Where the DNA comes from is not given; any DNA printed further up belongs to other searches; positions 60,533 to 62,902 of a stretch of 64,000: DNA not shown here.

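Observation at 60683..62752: Secreted L-type lectin / five-module / T9SS type-B protein without a neighbouring PorP/SprF partner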

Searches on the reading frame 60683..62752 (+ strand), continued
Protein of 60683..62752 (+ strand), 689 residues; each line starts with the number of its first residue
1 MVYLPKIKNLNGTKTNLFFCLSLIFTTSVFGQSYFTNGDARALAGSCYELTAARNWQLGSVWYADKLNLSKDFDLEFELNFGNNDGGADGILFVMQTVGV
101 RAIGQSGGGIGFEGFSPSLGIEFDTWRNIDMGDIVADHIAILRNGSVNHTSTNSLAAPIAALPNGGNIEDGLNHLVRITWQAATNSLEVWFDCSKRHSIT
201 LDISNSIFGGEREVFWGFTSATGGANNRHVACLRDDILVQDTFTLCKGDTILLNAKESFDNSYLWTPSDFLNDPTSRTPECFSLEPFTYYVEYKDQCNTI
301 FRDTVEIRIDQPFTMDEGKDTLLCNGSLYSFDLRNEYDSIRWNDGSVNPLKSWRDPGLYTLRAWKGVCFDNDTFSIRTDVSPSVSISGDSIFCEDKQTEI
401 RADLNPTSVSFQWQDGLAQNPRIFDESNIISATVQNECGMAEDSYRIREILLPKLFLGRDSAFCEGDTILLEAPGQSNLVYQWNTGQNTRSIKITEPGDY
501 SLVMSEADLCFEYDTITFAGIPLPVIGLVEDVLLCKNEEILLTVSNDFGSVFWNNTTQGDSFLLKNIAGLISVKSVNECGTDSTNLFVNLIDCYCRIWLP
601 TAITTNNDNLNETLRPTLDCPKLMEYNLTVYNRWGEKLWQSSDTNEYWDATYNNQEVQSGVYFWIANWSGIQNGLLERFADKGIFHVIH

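Call 36: fold_search(model_id=the predicted structure, library=pdb)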
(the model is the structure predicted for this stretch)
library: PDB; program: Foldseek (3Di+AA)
matches with E <= 10: 1851; with E <= 0.001: 600
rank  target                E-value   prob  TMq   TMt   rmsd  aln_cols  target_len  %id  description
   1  9flp_A                5.8e-23  1.00  0.22  0.18  37.0       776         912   12  CryoEM structure of the neck (1403-2314) in the grappling hook protein A (GhpA) in the bacterium Aureispira sp. CCB-QB (released 2024-10-16)
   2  9fly_A                1.8e-20  1.00  0.24  0.20  35.5       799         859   10  CryoEM structure of the base (4151-5009) in the grappling hook protein A (GhpA) in the bacterium Aureispira sp. CCB-QB (released 2024-10-16)
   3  9flw_A                7.1e-20  1.00  0.23  0.29  18.4       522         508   16  CryoEM structure of the fragment-6 (3571-4078) in the grappling hook protein A (GhpA) in the bacterium Aureispira sp.  (released 2024-10-16)
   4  7elv                  1.0e-19  1.00  0.27  0.89   2.0       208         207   37  Structure of legume lectin domain from Methanocaldococcus jannaschii in apo form (released 2022-04-20)
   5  4m00_A                1.1e-18  1.00  0.25  0.34  21.9       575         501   13  Crystal structure of the ligand binding region of staphylococcal adhesion SraP (released 2014-06-18)
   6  9ba4_A                1.7e-17  1.00  0.19  0.14  42.6       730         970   12  Full-length cross-linked Contactin 2 (CNTN2) (released 2024-07-17)
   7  8k3j_A                3.9e-17  1.00  0.18  0.21  42.5       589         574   13  Structure of human CNTN2 immunoglobulin domains 1-6 homo-dimer (released 2024-07-17)
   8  9ba5_A                5.5e-17  1.00  0.19  0.21  43.3       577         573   13  Cross-linked Contactin 2 Ig1-Ig6 (released 2024-07-17)
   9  8k53_A                5.7e-17  1.00  0.19  0.17  42.0       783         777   10  Structure of the Dimeric Human CNTN2 Ig 1-6-FNIII 1-2 Domain in an Asymmetric State (released 2023-12-06)
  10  8k53_B                2.1e-16  1.00  0.18  0.20  42.8       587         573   13  Structure of the Dimeric Human CNTN2 Ig 1-6-FNIII 1-2 Domain in an Asymmetric State (released 2023-12-06)
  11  7ol4_A                2.4e-16  1.00  0.17  0.20  43.5       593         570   12  Mouse contactin-1 neurofascin-155 immunoglobulin domains adhesion complex (released 2022-12-14)
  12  7ol2_A                3.4e-16  1.00  0.18  0.21  45.1       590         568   12  Crystal structure of mouse contactin 1 immunoglobulin domains (released 2022-12-14)
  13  3dmk_B                3.6e-16  1.00  0.17  0.17  52.1       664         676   10  Crystal structure of Down Syndrome Cell Adhesion Molecule (DSCAM) isoform 1.30.30, N-terminal eight Ig domains (released 2008-10-07)
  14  9flv_A                4.8e-16  1.00  0.23  0.34  13.2       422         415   14  CryoEM structure of the fragment-5 (2393-2807) in the grappling hook protein A (GhpA) in the bacterium Aureispira sp.  (released 2024-10-16)
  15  3dmk_A                5.5e-16  1.00  0.17  0.16  55.0       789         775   10  Crystal structure of Down Syndrome Cell Adhesion Molecule (DSCAM) isoform 1.30.30, N-terminal eight Ig domains (released 2008-10-07)
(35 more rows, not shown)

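Call 37: find_encoding_contigs(protein=P0087, flank=6000, max_places=1)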
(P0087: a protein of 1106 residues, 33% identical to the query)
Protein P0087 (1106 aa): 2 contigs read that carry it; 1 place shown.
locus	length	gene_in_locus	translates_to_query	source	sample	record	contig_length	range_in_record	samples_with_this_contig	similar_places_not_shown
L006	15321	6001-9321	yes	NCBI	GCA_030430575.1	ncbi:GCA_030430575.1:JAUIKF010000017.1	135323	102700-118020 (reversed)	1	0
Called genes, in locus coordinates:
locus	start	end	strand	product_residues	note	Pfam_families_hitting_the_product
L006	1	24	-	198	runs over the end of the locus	PF06835:LptC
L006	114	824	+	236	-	PF13432:TPR_16 (faint), PF25058:ARM_TT21 (faint), PF00515:TPR_1 (faint), PF07719:TPR_2 (faint), PF25062:ARM_TT21_N (weak), PF13181:TPR_8 (faint), PF13424:TPR_12 (weak), PF13174:TPR_6 (weak), +2 more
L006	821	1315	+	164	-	PF00885:DMRL_synthase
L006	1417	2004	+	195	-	-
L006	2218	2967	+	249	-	-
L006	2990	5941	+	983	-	PF13429:TPR_15 (faint), PF13428:TPR_14 (faint), PF14559:TPR_19 (faint), PF25060:ARM_TT21_2nd (faint), PF25064:ARM_TT21_5th (faint)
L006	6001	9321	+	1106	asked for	PF00139:Lectin_legB, PF03388:Lectin_leg-like (weak), PF18483:Lectin_L-type_dom, PF18911:PKD_4 (faint), PF19081:Ig_7 (faint), PF18224:ToxB_N (faint), PF13585:CHU_C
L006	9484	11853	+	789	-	PF08757:CotH, PF00932:LTD, PF18962:Por_Secre_tail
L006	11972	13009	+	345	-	PF12889:DUF3829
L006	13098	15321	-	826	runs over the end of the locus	PF00912:Transgly, PF28500:PBP_middle, PF00905:Transpeptidase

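Call 38: find_encoding_contigs(protein=P0082, flank=6000, max_places=1)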
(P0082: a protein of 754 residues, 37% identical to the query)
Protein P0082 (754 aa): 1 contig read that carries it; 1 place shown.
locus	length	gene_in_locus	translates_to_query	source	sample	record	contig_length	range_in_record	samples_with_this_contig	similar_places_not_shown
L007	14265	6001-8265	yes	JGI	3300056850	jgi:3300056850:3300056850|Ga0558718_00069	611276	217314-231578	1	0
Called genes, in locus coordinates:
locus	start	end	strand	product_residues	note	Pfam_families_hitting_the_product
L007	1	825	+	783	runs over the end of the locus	PF25390:WD40_RLD, PF25390:WD40_RLD, PF00415:RCC1, PF13540:RCC1_2, PF00415:RCC1, PF13540:RCC1_2, PF00415:RCC1, PF13540:RCC1_2, +5 more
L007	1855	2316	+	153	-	PF01797:Y1_Tnp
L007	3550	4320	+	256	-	PF10127:RlaP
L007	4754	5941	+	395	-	PF04389:Peptidase_M28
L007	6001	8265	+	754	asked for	PF18483:Lectin_L-type_dom, PF13585:CHU_C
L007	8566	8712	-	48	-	-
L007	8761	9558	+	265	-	-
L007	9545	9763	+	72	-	-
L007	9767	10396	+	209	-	-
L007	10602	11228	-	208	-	PF04326:SLFN_AlbA_2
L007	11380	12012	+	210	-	-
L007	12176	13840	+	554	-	PF06739:SBBP (weak), PF18962:Por_Secre_tail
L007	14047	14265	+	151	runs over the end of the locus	-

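Call 39: find_encoding_contigs(protein=P0062, flank=6000, max_places=1)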
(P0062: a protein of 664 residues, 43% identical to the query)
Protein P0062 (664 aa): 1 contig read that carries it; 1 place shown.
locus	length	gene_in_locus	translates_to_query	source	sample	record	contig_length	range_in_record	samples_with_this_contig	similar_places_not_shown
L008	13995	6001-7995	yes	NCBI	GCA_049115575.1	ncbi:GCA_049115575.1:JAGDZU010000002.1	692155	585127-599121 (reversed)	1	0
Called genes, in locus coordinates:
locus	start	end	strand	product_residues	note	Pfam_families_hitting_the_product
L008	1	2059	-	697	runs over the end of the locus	PF02683:DsbD_TM, PF13098:Thioredoxin_2, PF13899:Thioredoxin_7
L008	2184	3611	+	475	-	PF01832:Glucosaminidase, PF23473:LysM3_LYK4_5 (faint), PF01476:LysM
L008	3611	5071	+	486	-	PF00474:SSF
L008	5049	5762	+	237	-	PF18306:LDcluster4, PF03641:Lysine_decarbox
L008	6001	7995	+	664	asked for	PF00139:Lectin_legB, PF18483:Lectin_L-type_dom, PF19081:Ig_7 (faint), PF13585:CHU_C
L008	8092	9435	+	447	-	PF10396:TrmE_N, PF12631:MnmE_helical, PF01926:MMR_HSR1, PF02421:FeoB_N (weak)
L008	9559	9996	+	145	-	PF01638:HxlR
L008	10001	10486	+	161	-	PF07366:SnoaL, PF12680:SnoaL_2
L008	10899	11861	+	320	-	PF07224:Chlorophyllase (weak), PF00135:COesterase (faint), PF20434:BD-FAE, PF07859:Abhydrolase_3, PF12697:Abhydrolase_6 (weak), PF00326:Peptidase_S9 (faint)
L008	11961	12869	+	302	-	PF12833:HTH_18, PF00165:HTH_AraC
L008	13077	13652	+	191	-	PF10604:Polyketide_cyc2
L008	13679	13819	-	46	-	-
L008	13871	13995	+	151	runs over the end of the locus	-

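Call 40: find_related_loci(query=A1, collection=genome_contigs, flank=10000)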
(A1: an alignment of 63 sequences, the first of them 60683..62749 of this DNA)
Query A1 (689 aa) in genome_contigs; peptide patterns used: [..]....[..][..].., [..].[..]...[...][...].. (x = any residue, [..] = any of these).
600 stretches matched a pattern (row limit reached: there are more); 458 encode a relative of the query (tblastn E <= 1e-3); the best 80 are kept; 78 distinct loci.
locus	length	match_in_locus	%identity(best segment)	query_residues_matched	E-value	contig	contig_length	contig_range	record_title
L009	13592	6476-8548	67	1-689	0e+0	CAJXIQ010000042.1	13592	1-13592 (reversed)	MAG TPA_asm: uncultured Bacteroidetes bacterium isolate SRR5268667_bin.63_MetaBAT_v2.12.1_MAG genome assembly, contig: N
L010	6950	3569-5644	67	1-689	0e+0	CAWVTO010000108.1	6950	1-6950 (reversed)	MAG TPA_asm: uncultured bacterium isolate ERR3589572_binner123_73 genome assembly, contig: ERZ7462236.10109, whole genom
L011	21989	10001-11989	68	29-689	0e+0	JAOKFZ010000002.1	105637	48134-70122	Bacteroidia bacterium isolate AH-578-I02 AH-578-I02_NODE_2, whole genome shotgun sequence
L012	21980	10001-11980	66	30-689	0e+0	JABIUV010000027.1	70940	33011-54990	MAG: Bacteroidetes bacterium isolate SI072_bin56 k141_38152, whole genome shotgun sequence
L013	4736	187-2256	53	2-689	0e+0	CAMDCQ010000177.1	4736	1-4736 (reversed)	MAG: Chitinophaga pinensis isolate MiE-16apr19-111 genome assembly, contig: MiE-16apr19-C45965, whole genome shotgun seq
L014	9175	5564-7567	56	23-689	0e+0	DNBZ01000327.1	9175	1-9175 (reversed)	MAG TPA_asm: Bacteroidetes bacterium isolate UBA10404 contig_116652, whole genome shotgun sequence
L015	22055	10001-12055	52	7-689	0e+0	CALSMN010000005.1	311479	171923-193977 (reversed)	MAG: uncultured Bacteroidia bacterium isolate S_MB74 genome assembly, contig: contig_16656_S_MB74, whole genome shotgun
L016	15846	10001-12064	51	2-689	0e+0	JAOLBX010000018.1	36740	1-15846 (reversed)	Bacteroidia bacterium isolate AH-657-M05 AH-657-M05_NODE_18, whole genome shotgun sequence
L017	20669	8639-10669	47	6-689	0e+0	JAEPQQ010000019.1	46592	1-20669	MAG: Bacteroidia bacterium isolate HXMU1429-3 NODE_19_length_46592_cov_4.495625, whole genome shotgun sequence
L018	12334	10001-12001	47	21-689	0e+0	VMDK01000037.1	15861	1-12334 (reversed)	MAG: Sphingobacteriia bacterium isolate 28_1 c_000000000941, whole genome shotgun sequence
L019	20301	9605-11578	48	31-689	0e+0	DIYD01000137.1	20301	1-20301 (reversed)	MAG TPA_asm: Bacteroidetes bacterium UBA6063 UBA6063_contig_3400, whole genome shotgun sequence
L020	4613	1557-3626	42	1-689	0e+0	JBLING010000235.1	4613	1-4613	MAG: bacterium isolate 3300053785_234 Ga0535658_0062881, whole genome shotgun sequence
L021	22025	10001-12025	42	17-689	3e-177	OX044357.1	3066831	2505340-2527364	MAG: uncultured Bacteroidia bacterium isolate B_MB356 genome assembly, chromosome: B_MB356_contig-1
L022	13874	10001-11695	46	18-582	3e-168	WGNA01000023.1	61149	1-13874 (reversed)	MAG: Bacteroidetes bacterium isolate RI_134 c_000000011142, whole genome shotgun sequence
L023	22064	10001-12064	43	7-689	2e-177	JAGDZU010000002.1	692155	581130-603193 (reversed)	MAG: Bacteroidia bacterium isolate FR12bac11 FR12ZCynBig_contig_1150, whole genome shotgun sequence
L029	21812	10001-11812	36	6-678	3e-95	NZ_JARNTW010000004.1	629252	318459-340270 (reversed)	Runella sp. MFBS21 spades_K_17_127_4, whole genome shotgun sequence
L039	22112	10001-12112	35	30-662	9e-94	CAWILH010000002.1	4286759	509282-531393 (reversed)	MAG: uncultured Cryomorphaceae bacterium isolate MFD03250.bin.1.46 genome assembly, contig: contig_8385, whole genome sh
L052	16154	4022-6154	30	21-664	3e-85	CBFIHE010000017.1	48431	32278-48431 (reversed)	MAG: Salibacteraceae bacterium isolate Co_bin_792_permissive genome assembly, contig: Co_bin_792_permissive_c17, whole g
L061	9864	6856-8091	39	14-413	3e-87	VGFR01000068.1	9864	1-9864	MAG: Bacteroidetes bacterium isolate M_surface_9_m1_277 M_surface_9_m1_277_Ga0194116_10009190, whole genome shotgun sequ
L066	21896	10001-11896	39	32-677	6e-82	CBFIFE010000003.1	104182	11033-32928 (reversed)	MAG: uncultured Flavobacteriales bacterium isolate Co_bin_66_indstr genome assembly, contig: Co_bin_66_indstr_c3, whole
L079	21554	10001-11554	37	21-666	6e-79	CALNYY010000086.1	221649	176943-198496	MAG: uncultured Saprospiraceae bacterium isolate LOGT_bin.0157 genome assembly, contig: contig_75190, whole genome shotg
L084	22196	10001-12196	32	23-678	2e-78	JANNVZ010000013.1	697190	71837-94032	MAG: Flavobacteriales bacterium isolate VAR_34_metabat_428 VAR_34_k141_1429967, whole genome shotgun sequence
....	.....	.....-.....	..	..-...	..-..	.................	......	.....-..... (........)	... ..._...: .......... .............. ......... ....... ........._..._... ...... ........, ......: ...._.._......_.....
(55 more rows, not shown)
